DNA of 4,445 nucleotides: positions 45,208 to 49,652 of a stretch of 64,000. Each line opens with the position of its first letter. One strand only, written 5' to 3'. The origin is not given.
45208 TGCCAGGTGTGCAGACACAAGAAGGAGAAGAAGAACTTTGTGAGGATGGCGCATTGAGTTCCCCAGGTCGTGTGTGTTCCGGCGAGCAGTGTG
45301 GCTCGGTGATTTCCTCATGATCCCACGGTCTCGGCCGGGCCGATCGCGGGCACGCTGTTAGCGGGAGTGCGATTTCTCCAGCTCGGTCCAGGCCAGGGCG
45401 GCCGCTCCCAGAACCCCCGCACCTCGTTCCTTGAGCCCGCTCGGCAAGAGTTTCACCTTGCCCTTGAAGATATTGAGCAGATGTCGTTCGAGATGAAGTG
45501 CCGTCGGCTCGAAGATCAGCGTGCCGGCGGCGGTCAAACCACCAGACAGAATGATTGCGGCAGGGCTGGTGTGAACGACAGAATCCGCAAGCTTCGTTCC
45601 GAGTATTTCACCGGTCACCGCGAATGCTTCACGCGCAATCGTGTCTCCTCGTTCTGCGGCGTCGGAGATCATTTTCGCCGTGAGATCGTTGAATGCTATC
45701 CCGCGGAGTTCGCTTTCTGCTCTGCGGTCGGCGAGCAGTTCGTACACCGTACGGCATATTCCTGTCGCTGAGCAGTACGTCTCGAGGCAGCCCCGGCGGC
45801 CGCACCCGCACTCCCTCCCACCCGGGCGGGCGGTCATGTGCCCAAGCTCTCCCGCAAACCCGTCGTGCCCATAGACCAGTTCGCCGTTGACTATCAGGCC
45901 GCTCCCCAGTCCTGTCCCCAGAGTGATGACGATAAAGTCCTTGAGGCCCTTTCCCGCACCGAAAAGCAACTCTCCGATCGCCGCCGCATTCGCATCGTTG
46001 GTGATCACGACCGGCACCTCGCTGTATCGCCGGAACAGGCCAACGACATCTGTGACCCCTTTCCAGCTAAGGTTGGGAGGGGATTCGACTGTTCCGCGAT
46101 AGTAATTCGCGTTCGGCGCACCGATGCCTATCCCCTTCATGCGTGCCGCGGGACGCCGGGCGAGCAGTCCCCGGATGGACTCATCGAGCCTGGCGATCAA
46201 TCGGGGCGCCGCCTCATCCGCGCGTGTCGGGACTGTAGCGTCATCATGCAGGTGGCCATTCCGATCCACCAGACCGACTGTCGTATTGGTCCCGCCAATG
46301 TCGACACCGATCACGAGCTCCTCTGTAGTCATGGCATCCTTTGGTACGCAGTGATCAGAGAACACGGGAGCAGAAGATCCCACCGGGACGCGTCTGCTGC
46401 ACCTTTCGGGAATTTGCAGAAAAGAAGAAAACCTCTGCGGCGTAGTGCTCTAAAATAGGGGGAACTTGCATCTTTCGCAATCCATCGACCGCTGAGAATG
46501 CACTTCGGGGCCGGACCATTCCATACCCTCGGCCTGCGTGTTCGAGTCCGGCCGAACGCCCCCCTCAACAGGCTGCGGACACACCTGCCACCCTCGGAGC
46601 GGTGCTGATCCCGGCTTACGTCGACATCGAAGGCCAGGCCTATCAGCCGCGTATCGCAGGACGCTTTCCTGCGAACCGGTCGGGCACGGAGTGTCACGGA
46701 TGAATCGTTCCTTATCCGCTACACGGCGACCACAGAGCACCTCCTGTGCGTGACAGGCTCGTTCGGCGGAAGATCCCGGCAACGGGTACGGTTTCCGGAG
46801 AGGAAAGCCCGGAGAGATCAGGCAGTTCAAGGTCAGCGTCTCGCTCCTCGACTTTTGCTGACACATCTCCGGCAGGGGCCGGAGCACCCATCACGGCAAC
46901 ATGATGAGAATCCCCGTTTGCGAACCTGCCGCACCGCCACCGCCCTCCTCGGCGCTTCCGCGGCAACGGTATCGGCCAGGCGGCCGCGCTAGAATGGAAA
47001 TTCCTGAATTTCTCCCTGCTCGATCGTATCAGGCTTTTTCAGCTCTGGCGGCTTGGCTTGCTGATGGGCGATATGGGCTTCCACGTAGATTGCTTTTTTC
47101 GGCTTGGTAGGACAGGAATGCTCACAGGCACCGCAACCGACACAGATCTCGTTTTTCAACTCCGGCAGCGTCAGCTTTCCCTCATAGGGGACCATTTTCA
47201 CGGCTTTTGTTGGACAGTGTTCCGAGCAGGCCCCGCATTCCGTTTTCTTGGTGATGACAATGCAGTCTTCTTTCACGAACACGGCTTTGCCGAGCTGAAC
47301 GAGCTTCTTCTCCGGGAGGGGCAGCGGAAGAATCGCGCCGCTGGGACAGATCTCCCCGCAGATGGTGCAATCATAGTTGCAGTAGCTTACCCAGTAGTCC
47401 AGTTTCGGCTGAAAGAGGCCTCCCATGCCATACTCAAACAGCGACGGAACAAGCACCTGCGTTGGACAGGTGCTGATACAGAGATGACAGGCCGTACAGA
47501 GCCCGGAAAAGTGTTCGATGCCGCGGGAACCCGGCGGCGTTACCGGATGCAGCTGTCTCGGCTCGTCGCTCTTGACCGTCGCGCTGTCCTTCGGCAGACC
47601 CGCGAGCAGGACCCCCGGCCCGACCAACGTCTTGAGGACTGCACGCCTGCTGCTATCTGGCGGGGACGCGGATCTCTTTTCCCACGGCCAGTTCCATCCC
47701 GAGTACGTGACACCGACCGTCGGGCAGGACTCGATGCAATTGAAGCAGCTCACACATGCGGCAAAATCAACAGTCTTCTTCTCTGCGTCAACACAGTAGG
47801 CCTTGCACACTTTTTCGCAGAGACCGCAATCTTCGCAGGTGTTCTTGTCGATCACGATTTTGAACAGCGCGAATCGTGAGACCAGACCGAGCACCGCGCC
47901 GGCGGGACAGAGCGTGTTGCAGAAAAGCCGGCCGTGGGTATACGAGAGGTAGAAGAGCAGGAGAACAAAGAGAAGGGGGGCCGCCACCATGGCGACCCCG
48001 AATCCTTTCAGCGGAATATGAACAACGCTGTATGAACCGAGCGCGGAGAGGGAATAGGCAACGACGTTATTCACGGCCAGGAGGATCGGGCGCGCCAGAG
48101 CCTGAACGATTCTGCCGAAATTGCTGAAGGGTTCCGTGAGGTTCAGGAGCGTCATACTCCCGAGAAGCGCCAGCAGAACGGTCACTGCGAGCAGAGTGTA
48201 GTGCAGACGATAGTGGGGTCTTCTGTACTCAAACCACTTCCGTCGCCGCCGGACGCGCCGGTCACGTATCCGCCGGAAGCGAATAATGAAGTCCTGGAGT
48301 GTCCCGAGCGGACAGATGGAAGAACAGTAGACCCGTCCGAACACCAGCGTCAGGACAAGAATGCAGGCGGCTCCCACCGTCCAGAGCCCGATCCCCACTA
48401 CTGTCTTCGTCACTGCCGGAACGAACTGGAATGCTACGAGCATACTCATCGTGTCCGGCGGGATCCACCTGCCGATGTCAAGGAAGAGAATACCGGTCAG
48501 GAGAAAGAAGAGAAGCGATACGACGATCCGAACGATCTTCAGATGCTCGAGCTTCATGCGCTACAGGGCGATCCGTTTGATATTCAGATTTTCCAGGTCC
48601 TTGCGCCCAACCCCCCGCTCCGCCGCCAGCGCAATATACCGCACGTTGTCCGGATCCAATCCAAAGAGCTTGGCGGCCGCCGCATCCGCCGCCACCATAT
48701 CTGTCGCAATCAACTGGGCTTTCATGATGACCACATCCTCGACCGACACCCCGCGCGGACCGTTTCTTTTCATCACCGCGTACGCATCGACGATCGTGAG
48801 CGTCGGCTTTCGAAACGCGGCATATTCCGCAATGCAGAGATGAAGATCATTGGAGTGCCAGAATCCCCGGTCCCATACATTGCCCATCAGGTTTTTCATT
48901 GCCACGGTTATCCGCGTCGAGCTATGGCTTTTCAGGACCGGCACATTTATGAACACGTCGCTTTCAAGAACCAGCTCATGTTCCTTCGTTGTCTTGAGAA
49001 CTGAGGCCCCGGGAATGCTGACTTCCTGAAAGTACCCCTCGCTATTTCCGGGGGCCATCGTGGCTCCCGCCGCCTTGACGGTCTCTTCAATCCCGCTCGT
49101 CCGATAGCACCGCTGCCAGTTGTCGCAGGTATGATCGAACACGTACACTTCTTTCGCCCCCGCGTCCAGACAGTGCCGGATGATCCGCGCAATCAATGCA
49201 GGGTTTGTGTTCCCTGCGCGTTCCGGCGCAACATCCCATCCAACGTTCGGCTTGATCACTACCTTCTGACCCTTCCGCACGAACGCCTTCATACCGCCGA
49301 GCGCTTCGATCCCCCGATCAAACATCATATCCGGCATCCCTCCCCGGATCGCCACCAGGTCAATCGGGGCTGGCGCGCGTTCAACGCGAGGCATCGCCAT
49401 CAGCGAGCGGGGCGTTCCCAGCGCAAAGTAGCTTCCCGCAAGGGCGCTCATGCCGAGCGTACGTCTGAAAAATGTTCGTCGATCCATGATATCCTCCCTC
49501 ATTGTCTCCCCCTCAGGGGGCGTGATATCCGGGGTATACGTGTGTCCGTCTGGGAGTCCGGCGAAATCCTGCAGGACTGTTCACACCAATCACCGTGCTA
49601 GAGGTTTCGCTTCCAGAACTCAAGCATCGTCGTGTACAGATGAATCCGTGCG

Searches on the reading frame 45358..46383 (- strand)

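Call 24: search_protein_families(library=pfam, proteins=[window:45358-46383:-], max_evalue=0.001)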
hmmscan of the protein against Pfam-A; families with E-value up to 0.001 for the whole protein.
window:45358-46383:- (341 aa): 2 families
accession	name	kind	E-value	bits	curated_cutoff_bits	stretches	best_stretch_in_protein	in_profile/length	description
PF00480.26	ROK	-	1.8e-61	208.7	22.9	1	24-332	1-292/294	ROK family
PF02685.22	Glucokinase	-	2.9e-06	27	22.1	1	28-286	4-265/314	Glucokinase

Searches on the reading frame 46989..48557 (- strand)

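Call 67: search_protein_families(library=pfam, proteins=[window:46989-48557:-], max_evalue=0.0001)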
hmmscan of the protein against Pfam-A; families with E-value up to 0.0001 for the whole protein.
window:46989-48557:- (522 aa): 11 families
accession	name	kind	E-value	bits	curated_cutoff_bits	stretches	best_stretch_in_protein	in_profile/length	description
PF12838.12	Fer4_7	-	4.5e-17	62.7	27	1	440-485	4-51/52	4Fe-4S dicluster domain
PF12801.12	Fer4_5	-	1.1e-15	57.7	22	2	58-98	4-45/48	4Fe-4S binding domain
PF13187.11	Fer4_9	-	5.4e-15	55.6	27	2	354-409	2-52/52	4Fe-4S dicluster domain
PF00037.32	Fer4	-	5.3e-13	48.6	21.1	0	469-484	5-20/24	4Fe-4S binding domain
PF13484.11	Fer4_16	-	4.1e-10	40.7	30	0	354-371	2-19/66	4Fe-4S double cluster binding domain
PF14697.11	Fer4_21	-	3.9e-09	37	35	1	440-484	10-53/59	4Fe-4S dicluster domain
PF12797.12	Fer4_2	-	5.3e-09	35.9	24.5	0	466-484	4-22/22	4Fe-4S binding domain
PF13237.11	Fer4_10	-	1.1e-08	35.3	25.5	0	233-279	1-53/53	4Fe-4S dicluster domain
PF12837.12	Fer4_6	-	1.5e-08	34.6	25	0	233-254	1-22/24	4Fe-4S binding domain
PF13183.11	Fer4_8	-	7.2e-07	30.1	27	0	266-368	3-68/68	4Fe-4S dicluster domain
PF12798.12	Fer4_3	-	2.6e-05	25.2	27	0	472-484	1-13/15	4Fe-4S binding domain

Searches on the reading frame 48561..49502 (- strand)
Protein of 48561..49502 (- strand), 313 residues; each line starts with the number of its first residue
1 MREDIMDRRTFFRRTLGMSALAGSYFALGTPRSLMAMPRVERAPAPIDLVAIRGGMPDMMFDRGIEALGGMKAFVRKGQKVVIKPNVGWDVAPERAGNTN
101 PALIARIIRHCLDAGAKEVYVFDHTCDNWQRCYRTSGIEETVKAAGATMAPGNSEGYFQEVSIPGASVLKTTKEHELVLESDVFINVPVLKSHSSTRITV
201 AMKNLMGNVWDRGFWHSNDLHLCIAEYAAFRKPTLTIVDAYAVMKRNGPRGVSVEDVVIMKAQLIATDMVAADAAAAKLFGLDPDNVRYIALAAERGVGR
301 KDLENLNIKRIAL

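Call 67: search_protein_families(library=pfam, proteins=[window:48561-49502:-], max_evalue=0.0001)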
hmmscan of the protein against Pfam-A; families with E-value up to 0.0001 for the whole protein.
window:48561-49502:- (313 aa): 1 family
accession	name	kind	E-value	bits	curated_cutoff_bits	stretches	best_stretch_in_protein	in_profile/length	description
PF04015.17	DUF362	-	1e-48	166.5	24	1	81-278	1-200/200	Domain of unknown function (DUF362)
